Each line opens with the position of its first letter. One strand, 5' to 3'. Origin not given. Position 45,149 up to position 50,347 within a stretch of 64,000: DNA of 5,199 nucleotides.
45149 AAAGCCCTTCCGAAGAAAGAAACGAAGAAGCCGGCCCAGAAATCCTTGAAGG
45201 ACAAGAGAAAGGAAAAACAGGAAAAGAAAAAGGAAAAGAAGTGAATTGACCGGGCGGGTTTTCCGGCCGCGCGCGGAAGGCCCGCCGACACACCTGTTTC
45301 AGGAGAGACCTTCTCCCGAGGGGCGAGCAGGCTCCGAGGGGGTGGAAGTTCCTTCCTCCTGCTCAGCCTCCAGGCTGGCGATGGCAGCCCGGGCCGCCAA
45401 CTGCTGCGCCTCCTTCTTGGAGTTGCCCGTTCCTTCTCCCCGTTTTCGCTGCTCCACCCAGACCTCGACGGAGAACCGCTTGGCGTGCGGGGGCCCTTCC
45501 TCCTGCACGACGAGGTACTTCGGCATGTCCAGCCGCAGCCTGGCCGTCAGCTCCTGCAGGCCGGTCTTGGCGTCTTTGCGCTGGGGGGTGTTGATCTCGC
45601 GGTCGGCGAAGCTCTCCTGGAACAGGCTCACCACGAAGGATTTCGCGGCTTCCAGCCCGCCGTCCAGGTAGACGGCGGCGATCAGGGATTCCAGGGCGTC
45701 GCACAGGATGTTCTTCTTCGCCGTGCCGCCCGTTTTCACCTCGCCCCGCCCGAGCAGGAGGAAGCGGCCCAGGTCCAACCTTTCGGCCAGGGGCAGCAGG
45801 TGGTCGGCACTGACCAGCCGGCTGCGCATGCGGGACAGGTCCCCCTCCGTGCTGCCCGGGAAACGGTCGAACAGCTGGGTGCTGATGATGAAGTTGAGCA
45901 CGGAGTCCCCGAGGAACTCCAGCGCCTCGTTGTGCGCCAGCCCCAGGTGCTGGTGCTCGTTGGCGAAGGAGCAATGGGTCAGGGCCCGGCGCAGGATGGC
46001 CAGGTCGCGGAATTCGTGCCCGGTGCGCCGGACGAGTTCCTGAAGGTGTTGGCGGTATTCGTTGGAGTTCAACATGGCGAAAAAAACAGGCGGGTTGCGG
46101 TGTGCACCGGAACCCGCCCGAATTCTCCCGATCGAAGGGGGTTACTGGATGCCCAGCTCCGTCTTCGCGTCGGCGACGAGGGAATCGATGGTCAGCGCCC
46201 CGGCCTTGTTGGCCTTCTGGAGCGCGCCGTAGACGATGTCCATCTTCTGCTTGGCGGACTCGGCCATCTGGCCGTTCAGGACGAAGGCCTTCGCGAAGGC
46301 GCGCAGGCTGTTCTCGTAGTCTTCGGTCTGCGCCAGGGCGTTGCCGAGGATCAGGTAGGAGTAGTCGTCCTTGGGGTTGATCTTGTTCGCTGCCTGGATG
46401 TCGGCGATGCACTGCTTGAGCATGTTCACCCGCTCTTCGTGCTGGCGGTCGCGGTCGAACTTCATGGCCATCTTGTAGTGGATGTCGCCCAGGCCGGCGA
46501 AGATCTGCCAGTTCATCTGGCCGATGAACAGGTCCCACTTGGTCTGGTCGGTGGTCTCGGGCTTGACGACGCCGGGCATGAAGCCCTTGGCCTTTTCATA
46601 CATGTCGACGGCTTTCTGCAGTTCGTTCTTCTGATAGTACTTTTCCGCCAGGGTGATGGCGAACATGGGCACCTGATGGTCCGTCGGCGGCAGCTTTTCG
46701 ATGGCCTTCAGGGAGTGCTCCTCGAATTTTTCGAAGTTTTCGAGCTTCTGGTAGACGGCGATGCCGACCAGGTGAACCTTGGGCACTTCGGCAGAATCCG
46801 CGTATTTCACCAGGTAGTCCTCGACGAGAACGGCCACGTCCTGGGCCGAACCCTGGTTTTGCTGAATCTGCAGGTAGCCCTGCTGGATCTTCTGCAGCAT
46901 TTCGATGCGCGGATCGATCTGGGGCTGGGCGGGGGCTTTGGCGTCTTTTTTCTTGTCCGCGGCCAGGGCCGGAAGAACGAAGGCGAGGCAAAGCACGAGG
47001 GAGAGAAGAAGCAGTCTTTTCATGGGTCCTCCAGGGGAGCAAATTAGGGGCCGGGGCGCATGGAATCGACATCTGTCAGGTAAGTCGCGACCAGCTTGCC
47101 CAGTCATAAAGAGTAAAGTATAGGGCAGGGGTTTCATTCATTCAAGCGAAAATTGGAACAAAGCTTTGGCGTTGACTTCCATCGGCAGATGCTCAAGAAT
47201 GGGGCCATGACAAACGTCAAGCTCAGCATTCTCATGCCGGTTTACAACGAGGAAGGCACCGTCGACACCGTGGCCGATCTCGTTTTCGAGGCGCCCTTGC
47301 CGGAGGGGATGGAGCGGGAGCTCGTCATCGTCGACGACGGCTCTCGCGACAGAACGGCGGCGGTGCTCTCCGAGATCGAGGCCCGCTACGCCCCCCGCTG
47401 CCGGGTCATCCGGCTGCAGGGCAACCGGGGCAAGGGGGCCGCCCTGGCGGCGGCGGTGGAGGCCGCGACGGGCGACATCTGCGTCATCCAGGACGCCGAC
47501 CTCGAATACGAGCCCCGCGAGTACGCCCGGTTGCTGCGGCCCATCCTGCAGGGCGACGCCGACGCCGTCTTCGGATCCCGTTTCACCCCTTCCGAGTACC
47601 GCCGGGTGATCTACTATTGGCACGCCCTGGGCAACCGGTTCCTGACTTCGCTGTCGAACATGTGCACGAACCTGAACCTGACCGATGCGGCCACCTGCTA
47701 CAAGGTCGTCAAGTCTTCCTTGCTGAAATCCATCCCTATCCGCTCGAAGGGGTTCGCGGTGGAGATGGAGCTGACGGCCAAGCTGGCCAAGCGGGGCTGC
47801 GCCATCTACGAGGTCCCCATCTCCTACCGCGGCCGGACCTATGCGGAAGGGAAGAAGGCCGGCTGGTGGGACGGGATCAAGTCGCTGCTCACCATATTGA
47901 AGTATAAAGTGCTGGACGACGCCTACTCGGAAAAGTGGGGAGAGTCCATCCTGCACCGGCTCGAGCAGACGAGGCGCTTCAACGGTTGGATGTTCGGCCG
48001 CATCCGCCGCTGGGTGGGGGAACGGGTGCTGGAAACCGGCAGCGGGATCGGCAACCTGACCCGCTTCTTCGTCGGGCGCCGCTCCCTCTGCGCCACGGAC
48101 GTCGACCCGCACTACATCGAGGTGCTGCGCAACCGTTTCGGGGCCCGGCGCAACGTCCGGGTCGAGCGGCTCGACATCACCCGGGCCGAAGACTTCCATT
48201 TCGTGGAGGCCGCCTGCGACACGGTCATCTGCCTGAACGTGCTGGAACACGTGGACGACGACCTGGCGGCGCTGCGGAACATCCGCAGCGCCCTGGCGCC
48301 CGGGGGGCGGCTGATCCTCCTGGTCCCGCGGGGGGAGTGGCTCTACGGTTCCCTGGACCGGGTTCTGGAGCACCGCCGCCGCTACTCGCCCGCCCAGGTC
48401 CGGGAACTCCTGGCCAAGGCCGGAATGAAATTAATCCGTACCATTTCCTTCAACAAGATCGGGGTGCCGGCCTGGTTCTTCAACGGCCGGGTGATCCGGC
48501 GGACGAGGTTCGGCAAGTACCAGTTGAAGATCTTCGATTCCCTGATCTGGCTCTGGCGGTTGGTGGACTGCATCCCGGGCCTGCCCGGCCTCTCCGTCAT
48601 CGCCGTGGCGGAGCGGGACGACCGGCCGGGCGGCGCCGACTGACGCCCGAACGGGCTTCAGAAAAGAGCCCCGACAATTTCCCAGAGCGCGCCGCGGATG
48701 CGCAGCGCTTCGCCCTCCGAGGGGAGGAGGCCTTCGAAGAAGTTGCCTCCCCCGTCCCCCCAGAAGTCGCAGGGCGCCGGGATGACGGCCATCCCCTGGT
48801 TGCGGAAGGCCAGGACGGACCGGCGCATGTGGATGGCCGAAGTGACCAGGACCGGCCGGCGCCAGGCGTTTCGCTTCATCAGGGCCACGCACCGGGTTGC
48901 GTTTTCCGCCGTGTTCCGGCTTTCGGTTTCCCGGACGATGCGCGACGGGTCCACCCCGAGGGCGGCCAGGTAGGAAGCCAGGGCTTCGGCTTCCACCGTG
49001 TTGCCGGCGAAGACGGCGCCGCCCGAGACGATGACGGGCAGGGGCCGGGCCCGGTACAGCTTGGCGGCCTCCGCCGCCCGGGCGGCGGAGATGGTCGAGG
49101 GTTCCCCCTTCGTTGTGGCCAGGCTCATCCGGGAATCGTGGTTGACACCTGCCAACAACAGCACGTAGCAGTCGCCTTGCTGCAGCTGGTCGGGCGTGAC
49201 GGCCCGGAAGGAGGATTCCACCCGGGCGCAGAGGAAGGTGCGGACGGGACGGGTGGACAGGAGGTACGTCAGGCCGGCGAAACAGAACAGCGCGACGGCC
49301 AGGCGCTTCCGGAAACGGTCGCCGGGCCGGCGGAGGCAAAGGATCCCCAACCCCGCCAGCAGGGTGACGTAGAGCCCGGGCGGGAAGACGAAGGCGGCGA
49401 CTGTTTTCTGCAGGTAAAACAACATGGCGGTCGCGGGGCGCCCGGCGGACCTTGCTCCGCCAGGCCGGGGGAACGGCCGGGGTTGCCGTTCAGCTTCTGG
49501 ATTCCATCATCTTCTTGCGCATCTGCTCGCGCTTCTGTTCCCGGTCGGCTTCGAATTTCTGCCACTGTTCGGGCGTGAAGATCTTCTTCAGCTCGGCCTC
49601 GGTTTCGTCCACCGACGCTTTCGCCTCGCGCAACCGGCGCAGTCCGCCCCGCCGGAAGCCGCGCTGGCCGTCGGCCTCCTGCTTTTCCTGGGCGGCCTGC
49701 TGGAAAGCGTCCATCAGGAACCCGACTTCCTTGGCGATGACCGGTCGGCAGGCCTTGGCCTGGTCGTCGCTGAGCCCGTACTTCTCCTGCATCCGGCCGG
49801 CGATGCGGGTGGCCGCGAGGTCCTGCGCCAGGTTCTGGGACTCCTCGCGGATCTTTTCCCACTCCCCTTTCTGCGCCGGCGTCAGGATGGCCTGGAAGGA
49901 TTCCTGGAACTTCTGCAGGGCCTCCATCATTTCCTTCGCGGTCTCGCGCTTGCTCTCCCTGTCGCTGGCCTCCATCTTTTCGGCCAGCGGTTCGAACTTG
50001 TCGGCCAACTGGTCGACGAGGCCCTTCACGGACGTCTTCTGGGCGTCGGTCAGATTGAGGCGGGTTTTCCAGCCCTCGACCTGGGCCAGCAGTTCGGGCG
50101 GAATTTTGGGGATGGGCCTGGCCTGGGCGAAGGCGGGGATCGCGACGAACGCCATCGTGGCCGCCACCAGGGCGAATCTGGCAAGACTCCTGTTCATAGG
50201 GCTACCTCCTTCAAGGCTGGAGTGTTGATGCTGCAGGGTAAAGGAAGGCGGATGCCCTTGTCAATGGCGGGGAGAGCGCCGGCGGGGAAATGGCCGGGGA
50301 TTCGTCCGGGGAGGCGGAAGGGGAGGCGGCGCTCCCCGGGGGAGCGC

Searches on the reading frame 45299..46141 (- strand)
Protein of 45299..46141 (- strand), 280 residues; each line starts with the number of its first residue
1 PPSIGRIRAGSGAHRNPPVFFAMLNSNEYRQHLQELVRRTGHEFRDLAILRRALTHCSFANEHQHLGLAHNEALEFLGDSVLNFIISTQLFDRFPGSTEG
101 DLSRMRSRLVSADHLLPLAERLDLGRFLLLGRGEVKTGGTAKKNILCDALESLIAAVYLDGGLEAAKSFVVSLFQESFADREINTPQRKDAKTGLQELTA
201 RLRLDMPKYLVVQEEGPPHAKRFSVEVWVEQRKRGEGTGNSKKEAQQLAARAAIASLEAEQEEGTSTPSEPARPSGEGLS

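Call 84: search_protein_families(library=pfam, proteins=[window:45299-46141:-], max_evalue=0.0001)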
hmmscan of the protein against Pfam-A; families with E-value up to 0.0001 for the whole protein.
window:45299-46141:- (280 aa): 4 families
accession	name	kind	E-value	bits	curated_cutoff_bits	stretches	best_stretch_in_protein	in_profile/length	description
PF14622.11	Ribonucleas_3_3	-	1.1e-34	119.8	35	1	48-172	3-122/128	Ribonuclease-III-like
PF00636.31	Ribonuclease_3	-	1.9e-24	86.8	27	1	72-162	1-102/102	Ribonuclease III domain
PF00035.32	dsrm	-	7.6e-19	68.5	23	1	191-257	1-66/66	Double-stranded RNA binding motif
PF14709.13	DND1_DSRM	-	2.2e-06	28.3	25.7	1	190-257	2-79/80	double strand RNA binding domain from DEAD END PROTEIN 1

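Call 94: find_homologous_proteins(query=window:45299-46075:-, max_evalue=1e-20)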
Query window:45299-46075:- (258 aa): 6508 proteins with E <= 1e-20 among 8000 candidates; the best 120 are listed.
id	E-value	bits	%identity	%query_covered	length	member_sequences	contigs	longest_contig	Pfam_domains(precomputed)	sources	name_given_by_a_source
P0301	1.0e-163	561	100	100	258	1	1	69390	PF14709.14,PF00636.32,PF14622.12,PF00035.33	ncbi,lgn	-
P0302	6.0e-76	273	55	94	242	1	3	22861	PF00636.32,PF22935.2,PF14622.12,PF00035.33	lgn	-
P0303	8.2e-76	273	57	92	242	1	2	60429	PF00636.32,PF22935.2,PF14622.12,PF00035.33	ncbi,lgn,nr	ncbi:MAG: ribonuclease III [Acidobacteria bacterium]|nr:ribonuclease III [Acidobacteriota bacterium]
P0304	4.3e-69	251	51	91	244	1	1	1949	PF00636.32,PF14622.12,PF00035.33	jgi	jgi:ribonuclease III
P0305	7.3e-66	240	54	88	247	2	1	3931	PF00636.32,PF22935.2,PF14622.12,PF00035.33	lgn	-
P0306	6.4e-65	237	54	88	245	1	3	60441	PF00636.32,PF22935.2,PF14622.12,PF00035.33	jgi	-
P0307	6.7e-64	234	51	92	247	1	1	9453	PF00636.32,PF14622.12,PF00035.33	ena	-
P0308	1.2e-63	233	53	93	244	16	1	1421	PF00636.32,PF14622.12,PF00035.33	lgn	-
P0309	2.9e-63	232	51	93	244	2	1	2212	PF00636.32,PF14622.12,PF00035.33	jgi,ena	-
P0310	1.1e-62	230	51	91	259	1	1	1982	PF00636.32,PF22935.2,PF14622.12,PF00035.33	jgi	jgi:ribonuclease-3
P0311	4.9e-60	221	51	84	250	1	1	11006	PF00636.32,PF14622.12,PF00035.33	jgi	-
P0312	8.0e-58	214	52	84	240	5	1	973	PF00636.32,PF14622.12,PF00035.33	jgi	jgi:ribonuclease-3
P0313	2.1e-57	213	49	91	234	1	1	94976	PF00636.32,PF22935.2,PF14622.12,PF00035.33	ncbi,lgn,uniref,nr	ncbi:ribonuclease III [Fuchsiella alkaliacetigena]|uniref:ribonuclease III n=1 Tax=Fuchsiella alkali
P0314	2.5e-57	213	49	85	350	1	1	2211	PF00636.32,PF14622.12,PF00035.33,PF09413.16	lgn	-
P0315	7.1e-57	211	50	86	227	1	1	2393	PF00636.32,PF22935.2,PF14622.12,PF00035.33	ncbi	-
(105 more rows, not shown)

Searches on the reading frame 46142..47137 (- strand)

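Call 84: search_protein_families(library=pfam, proteins=[window:46142-47137:-], max_evalue=0.0001)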
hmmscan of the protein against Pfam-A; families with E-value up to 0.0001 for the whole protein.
window:46142-47137:- (331 aa): 1 family
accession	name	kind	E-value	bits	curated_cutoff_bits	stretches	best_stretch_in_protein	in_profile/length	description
PF07719.23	TPR_2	-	8.8e-05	22.8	27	0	261-288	4-31/34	Tetratricopeptide repeat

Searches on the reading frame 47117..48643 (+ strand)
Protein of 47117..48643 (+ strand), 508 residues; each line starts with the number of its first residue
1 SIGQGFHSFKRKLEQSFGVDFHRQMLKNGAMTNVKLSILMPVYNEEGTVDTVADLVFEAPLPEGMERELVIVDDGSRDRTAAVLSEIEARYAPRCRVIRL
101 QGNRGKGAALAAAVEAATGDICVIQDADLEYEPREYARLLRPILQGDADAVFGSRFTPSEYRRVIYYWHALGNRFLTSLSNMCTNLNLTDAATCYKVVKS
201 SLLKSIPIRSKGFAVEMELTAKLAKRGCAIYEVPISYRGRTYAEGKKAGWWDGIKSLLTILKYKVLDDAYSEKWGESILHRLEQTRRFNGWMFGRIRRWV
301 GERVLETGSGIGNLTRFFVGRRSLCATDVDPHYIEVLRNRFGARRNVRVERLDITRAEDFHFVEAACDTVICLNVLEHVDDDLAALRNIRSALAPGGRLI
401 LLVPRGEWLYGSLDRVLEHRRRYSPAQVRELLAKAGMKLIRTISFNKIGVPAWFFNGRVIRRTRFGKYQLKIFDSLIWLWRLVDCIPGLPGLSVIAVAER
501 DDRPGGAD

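Call 84: search_protein_families(library=pfam, proteins=[window:47117-48643:+], max_evalue=0.0001)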
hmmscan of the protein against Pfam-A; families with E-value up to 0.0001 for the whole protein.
window:47117-48643:+ (508 aa): 7 families
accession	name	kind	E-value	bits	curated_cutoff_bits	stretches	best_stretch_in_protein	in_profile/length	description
PF00535.33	Glycos_transf_2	-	9.8e-31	107.4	23.3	1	37-204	1-165/168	Glycosyl transferase family 2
PF08242.18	Methyltransf_12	-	3e-16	60.4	30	1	305-399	1-98/98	Methyltransferase domain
PF13489.12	Methyltransf_23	-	1.5e-14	54.5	27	1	301-440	23-162/164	Methyltransferase domain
PF13649.12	Methyltransf_25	-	2.4e-13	51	27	1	304-397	1-97/97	Methyltransferase domain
PF08241.18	Methyltransf_11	-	3.2e-13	50.6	21.2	1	305-401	1-95/95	Methyltransferase domain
PF13847.12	Methyltransf_31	-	2.8e-07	30.8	27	1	301-405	4-113/145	Methyltransferase domain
PF13641.12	Glyco_tranf_2_3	-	4.8e-07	30.5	27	1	65-173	29-137/230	Glycosyltransferase like family 2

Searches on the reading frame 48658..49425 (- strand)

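Call 89: search_protein_families(library=pfam, proteins=[window:48658-49425:-], max_evalue=0.0001)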
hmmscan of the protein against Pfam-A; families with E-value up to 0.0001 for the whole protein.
window:48658-49425:- (255 aa): 1 family
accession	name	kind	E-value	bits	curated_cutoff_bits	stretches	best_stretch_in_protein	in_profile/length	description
PF02698.23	DUF218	-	2.5e-28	99.1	27.6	1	111-235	11-113/133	DUF218 domain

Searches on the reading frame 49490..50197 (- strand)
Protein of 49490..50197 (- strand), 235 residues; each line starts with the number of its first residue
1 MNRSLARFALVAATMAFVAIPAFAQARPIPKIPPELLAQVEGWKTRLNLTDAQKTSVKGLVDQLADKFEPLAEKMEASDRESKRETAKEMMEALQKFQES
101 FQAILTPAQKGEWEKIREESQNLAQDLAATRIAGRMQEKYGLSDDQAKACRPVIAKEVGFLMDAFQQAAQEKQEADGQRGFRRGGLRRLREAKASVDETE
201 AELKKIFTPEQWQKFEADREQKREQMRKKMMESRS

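Call 89: search_protein_families(library=pfam, proteins=[window:49490-50197:-], max_evalue=0.0001)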
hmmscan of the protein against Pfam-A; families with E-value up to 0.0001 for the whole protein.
window:49490-50197:- (235 aa): 1 family
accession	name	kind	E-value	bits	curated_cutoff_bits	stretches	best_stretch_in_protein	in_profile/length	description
PF07813.17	LTXXQ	-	3.2e-06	28.2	24.3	0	40-100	6-69/100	LTXXQ motif family protein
